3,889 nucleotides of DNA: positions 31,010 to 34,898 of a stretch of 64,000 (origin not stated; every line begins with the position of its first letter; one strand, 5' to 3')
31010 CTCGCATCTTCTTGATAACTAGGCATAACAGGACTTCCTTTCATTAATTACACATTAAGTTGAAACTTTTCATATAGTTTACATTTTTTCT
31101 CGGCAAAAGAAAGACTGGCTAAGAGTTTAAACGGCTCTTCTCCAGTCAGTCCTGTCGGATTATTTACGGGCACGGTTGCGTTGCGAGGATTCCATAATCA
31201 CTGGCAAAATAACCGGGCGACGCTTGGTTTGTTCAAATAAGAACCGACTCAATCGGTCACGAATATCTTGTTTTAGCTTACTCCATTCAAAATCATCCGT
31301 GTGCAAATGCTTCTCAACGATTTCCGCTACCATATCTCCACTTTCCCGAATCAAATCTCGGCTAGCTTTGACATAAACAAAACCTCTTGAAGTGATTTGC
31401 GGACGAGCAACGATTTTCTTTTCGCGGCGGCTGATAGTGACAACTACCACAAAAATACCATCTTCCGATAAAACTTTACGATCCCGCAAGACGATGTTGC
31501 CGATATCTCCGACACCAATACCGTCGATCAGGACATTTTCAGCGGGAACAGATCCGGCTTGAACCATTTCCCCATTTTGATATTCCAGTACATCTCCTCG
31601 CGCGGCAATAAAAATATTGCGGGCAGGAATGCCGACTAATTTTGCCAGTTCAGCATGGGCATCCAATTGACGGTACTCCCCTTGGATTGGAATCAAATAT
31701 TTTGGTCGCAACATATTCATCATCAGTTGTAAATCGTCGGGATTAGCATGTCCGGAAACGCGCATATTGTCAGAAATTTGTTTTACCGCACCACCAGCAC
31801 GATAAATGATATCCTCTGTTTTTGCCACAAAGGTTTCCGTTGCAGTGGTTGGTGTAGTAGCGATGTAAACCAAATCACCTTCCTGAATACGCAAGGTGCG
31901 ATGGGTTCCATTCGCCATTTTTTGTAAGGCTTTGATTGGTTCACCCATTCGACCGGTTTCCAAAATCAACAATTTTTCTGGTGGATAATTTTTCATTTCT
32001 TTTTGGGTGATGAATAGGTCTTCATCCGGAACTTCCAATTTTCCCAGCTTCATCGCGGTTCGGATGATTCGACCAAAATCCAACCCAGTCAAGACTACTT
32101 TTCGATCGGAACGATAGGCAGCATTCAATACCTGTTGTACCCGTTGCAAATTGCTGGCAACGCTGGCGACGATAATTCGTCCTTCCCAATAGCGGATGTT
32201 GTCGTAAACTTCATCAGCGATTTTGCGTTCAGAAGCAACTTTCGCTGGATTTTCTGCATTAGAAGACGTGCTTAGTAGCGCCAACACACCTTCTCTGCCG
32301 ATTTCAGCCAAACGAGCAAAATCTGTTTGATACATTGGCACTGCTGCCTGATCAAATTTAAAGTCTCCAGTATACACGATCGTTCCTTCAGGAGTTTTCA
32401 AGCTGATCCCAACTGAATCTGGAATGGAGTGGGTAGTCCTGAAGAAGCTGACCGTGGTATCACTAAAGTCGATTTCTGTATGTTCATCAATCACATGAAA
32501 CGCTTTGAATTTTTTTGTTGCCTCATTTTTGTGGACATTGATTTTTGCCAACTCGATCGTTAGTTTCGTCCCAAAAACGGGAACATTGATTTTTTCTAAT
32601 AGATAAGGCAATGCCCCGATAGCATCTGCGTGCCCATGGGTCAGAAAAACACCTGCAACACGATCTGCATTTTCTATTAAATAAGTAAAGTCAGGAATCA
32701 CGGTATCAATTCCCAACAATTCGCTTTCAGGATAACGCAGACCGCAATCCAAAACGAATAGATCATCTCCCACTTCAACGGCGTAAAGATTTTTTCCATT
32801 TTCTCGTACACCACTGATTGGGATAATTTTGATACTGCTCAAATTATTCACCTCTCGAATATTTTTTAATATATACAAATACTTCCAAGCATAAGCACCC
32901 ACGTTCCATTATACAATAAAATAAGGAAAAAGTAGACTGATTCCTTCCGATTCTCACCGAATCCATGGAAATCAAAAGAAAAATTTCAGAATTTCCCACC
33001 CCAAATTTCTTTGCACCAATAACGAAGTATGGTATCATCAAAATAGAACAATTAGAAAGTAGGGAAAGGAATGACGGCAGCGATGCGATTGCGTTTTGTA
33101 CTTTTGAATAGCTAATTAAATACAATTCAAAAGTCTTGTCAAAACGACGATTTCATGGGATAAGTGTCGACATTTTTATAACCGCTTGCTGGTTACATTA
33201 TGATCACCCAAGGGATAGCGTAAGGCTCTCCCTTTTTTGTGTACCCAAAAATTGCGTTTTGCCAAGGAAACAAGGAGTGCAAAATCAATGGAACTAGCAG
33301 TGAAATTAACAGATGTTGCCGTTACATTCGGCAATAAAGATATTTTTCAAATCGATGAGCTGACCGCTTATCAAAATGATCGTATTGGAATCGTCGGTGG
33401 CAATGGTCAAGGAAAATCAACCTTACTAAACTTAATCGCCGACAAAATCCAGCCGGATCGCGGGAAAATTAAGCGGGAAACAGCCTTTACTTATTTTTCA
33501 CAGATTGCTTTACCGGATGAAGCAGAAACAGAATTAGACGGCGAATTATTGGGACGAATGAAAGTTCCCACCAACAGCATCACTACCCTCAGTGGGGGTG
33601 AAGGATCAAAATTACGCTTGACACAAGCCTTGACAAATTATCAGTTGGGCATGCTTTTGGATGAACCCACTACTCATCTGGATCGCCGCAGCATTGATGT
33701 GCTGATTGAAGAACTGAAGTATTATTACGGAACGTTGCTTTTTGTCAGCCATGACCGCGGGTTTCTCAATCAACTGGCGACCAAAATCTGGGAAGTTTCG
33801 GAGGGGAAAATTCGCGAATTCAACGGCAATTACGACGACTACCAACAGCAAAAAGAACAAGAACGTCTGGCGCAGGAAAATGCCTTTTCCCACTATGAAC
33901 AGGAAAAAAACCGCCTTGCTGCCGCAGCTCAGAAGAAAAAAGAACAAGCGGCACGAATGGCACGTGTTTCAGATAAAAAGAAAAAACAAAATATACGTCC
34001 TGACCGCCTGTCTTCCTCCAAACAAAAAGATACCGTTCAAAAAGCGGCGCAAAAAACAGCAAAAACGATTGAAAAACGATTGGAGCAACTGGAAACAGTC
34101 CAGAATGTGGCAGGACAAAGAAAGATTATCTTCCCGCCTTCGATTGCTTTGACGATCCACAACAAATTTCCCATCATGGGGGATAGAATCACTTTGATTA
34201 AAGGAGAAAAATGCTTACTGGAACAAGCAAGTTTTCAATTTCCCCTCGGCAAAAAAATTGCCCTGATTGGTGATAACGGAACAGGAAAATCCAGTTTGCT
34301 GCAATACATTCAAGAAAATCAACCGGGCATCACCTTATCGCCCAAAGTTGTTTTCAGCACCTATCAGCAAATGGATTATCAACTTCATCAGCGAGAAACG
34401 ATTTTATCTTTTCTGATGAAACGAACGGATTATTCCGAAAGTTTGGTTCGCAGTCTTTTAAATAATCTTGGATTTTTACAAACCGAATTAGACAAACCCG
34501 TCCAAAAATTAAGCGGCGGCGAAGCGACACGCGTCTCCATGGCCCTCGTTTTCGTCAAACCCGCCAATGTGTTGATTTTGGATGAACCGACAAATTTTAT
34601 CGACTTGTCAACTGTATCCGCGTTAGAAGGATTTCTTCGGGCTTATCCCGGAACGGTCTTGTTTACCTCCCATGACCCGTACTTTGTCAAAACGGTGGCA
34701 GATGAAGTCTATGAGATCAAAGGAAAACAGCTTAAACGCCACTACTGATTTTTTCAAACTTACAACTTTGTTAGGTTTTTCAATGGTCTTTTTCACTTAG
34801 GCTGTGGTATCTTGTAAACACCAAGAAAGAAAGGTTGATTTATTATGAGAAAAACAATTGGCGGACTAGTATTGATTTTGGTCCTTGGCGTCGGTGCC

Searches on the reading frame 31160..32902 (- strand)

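Call 71: search_protein_families(library=pfam, proteins=[window:31160-32902:-], max_evalue=0.00001)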
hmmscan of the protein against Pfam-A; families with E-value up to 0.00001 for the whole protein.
window:31160-32902:- (580 aa): 5 families
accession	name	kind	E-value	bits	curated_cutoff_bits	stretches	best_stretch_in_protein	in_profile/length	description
PF17770.6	RNase_J_C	-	3.7e-33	115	23.8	1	471-571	1-101/102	Ribonuclease J C-terminal domain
PF22505.1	RNase_J_b_CASP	-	1.1e-29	103.2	27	1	240-361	1-121/126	Ribonuclease J, beta-CASP domain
PF00753.33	Lactamase_B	-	5.3e-13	49.8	22.7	1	37-183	6-152/196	Metallo-beta-lactamase superfamily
PF07521.17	RMMBL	-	2.2e-11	44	21.6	1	379-426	11-59/63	Zn-dependent metallo-hydrolase RNA specificity domain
PF12706.13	Lactamase_B_2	-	6.3e-10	39.4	27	1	76-186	25-149/200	Beta-lactamase superfamily domain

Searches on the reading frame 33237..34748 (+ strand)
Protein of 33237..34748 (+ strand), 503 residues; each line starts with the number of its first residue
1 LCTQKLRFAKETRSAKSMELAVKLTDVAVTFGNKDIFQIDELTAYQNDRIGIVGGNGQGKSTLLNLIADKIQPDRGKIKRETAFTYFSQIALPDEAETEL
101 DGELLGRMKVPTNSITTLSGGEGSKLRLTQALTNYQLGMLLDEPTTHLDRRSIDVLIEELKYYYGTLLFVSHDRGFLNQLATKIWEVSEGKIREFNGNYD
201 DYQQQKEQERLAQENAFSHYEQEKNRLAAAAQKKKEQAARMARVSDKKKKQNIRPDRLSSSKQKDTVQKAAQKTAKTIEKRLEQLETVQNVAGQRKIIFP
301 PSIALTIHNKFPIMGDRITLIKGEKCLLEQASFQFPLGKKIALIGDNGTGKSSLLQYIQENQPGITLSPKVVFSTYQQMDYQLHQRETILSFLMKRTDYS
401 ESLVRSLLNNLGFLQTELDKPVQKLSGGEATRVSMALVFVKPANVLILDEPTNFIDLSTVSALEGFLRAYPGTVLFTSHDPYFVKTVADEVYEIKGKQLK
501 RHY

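Call 71: search_protein_families(library=pfam, proteins=[window:33237-34748:+], max_evalue=0.00001)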
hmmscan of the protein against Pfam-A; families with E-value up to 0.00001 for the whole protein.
window:33237-34748:+ (503 aa): 7 families
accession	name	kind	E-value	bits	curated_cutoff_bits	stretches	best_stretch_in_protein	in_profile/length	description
PF00005.33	ABC_tran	-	5.2e-34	118.2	25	2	328-453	1-137/137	ABC transporter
PF13304.12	AAA_21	-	1.8e-12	48.4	27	0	434-484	245-303/304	AAA domain, putative AbiEii toxin, Type IV TA system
PF02463.25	SMC_N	-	2.3e-07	30.9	40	0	393-495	112-212/220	RecF/RecN/SMC N terminal domain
PF13401.12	AAA_22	-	8.9e-07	29.7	27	0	341-407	8-75/130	AAA domain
PF03193.22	RsgA_GTPase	-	1e-06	29.1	30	0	7-81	64-140/174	RsgA GTPase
PF13555.12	AAA_29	-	1.5e-06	28.3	27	0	333-355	17-39/61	P-loop containing region of AAA domain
PF05729.18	NACHT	-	4.2e-06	27.1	26.7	0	50-106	3-60/167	NACHT domain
